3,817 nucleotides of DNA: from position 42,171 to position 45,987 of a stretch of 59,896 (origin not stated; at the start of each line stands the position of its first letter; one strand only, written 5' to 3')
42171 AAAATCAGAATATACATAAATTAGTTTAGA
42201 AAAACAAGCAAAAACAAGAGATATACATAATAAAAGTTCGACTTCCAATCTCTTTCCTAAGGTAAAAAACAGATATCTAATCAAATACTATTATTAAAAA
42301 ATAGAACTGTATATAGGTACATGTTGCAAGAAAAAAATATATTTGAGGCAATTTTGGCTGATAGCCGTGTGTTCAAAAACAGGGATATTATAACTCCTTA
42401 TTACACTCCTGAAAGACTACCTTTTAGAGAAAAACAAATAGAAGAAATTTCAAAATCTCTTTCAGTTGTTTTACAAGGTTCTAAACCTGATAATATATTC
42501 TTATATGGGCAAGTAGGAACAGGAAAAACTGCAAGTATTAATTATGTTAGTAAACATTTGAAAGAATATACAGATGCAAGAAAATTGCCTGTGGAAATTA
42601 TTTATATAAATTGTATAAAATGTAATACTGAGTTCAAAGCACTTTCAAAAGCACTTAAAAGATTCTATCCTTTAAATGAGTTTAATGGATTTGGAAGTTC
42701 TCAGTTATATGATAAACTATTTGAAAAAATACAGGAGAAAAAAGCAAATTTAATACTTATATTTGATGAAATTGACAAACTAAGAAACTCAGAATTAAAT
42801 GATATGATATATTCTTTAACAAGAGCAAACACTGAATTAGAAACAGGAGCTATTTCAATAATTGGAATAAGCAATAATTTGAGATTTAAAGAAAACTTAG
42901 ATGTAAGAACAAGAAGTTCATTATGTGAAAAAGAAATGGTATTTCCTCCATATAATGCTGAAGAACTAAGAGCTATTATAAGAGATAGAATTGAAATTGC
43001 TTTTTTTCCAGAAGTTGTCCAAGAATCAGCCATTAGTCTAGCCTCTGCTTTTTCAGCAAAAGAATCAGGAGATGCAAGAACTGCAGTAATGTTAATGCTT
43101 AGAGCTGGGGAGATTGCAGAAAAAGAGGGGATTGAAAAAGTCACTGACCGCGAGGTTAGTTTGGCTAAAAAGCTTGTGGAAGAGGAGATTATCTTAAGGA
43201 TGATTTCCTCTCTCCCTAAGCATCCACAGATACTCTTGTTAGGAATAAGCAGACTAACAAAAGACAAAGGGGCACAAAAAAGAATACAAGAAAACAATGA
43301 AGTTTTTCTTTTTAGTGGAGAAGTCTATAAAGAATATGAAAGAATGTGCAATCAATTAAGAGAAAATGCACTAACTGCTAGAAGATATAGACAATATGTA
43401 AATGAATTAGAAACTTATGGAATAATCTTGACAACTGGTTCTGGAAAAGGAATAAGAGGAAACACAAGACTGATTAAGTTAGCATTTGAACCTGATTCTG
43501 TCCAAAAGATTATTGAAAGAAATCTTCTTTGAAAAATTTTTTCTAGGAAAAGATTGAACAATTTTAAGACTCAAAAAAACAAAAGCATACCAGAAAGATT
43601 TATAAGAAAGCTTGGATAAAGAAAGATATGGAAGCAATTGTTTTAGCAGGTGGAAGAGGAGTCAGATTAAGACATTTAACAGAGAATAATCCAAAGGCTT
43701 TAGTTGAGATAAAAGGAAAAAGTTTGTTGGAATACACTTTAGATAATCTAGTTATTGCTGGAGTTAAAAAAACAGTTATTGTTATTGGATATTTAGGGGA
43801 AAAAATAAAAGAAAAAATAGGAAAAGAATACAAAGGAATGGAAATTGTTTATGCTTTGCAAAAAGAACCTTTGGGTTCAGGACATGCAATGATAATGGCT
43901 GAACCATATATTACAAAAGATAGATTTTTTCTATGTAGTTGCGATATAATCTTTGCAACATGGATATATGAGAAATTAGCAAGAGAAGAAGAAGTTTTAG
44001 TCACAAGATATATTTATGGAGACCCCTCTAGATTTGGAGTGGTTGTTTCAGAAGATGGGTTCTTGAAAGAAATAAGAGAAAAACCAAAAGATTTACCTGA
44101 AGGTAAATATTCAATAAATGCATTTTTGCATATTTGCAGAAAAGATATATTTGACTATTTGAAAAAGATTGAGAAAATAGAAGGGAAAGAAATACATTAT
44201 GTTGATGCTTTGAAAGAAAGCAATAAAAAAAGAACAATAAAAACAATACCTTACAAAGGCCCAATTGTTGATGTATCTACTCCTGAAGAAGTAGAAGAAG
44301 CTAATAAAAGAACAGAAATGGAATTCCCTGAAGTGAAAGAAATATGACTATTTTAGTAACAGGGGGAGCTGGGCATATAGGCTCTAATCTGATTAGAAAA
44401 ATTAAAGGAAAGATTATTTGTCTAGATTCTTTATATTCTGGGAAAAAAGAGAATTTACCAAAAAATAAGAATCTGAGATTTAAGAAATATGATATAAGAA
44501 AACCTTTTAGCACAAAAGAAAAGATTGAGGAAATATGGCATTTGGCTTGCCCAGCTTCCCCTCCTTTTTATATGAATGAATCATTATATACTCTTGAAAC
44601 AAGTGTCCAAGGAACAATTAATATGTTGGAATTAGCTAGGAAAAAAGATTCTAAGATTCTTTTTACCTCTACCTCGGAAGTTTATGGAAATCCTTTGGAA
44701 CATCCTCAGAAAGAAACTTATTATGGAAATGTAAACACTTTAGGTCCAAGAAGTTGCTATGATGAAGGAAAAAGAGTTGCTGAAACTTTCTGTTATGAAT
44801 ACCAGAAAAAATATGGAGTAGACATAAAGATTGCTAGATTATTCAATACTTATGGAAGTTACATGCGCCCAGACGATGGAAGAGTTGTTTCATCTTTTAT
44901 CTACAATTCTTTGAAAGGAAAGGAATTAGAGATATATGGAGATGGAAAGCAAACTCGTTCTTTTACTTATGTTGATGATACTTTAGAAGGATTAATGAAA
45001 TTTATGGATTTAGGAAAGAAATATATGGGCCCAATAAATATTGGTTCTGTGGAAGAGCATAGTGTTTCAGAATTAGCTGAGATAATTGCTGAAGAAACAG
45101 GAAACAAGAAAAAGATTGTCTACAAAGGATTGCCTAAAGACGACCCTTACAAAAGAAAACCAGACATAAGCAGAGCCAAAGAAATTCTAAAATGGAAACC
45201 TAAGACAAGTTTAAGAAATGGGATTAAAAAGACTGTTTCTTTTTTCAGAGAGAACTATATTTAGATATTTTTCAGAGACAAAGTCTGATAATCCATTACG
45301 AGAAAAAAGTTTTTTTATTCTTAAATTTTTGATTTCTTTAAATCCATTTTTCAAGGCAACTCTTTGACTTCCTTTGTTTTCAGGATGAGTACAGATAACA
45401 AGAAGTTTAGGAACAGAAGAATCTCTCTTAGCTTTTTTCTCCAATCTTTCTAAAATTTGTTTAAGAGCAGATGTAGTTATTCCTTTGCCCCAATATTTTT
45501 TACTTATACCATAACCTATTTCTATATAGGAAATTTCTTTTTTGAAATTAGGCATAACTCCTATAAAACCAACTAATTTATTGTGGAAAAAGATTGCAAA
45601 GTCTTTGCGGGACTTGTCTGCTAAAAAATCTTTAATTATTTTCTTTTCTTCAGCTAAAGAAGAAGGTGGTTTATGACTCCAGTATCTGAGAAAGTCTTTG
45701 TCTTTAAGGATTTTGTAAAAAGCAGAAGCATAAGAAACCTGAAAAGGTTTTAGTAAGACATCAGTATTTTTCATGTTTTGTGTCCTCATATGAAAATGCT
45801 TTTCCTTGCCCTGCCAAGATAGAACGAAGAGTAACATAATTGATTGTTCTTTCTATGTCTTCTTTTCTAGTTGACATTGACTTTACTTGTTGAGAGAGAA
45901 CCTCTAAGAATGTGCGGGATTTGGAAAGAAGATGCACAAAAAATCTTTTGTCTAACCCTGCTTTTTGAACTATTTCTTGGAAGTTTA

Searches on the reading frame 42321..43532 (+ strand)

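Call 9: search_protein_families(library=pfam, proteins=[window:42321-43532:+], max_evalue=0.0001)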
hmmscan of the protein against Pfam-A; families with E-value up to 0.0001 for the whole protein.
window:42321-43532:+ (403 aa): 7 families
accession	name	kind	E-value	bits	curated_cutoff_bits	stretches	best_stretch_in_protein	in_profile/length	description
PF09079.17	Cdc6_C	-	3.8e-19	68.9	25.1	1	295-396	3-95/96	CDC6, C terminal winged helix domain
PF22703.2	Cdc6_lid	-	1.2e-16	60.7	27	1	217-283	1-67/68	Cdc6 AAA+ ATPase-type lid domain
PF13401.12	AAA_22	-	1.6e-10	41.9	27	1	57-169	6-110/130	AAA domain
PF13191.12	AAA_16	-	9e-10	39.7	32.6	1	32-169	1-158/167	AAA ATPase domain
PF00004.35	AAA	-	4.7e-08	34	21.2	1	59-208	1-129/131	ATPase family associated with various cellular activities (AAA)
PF01637.24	ATPase_2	-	1.2e-07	32.2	33.2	1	36-169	4-138/225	ATPase domain predominantly from Archaea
PF22606.2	Cdc6-ORC-like_ATPase_lid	-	8e-07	29.3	27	1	211-269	1-59/60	Cdc6/ORC-like, ATPase lid domain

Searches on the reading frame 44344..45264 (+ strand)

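Call 9: search_protein_families(library=pfam, proteins=[window:44344-45264:+], max_evalue=0.0001)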
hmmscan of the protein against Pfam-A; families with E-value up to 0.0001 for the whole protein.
window:44344-45264:+ (306 aa): 6 families
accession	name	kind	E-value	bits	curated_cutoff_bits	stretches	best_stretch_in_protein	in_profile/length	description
PF16363.11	GDP_Man_Dehyd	-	2.4e-47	162.5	27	1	4-297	1-332/332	GDP-mannose 4,6 dehydratase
PF01370.27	Epimerase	-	1.3e-45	156.1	20.9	1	3-234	1-240/240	NAD dependent epimerase/dehydratase family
PF04321.23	RmlD_sub_bind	-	3.2e-08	33.4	27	1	1-258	1-237/287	RmlD substrate binding domain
PF01073.25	3Beta_HSD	-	1.1e-07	31.7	22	1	4-211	1-219/280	3-beta hydroxysteroid dehydrogenase/isomerase family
PF07993.18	NAD_binding_4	-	2.4e-06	27.4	20.1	1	83-184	108-219/258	Male sterility protein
PF02719.21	Polysacc_synt_2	-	5e-05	23.1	20.2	0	3-109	1-127/293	Polysaccharide biosynthesis protein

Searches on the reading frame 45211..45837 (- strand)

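Call 9: search_protein_families(library=pfam, proteins=[window:45211-45837:-], max_evalue=0.0001)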
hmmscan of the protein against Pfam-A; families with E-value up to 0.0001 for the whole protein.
window:45211-45837:- (208 aa): 2 families
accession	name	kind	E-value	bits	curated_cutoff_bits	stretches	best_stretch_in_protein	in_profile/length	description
PF13302.13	Acetyltransf_3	-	1.3e-21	78.1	25.4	1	27-167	2-138/138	Acetyltransferase (GNAT) domain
PF00583.31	Acetyltransf_1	-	2.7e-10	41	20.7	1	58-166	14-116/116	Acetyltransferase (GNAT) family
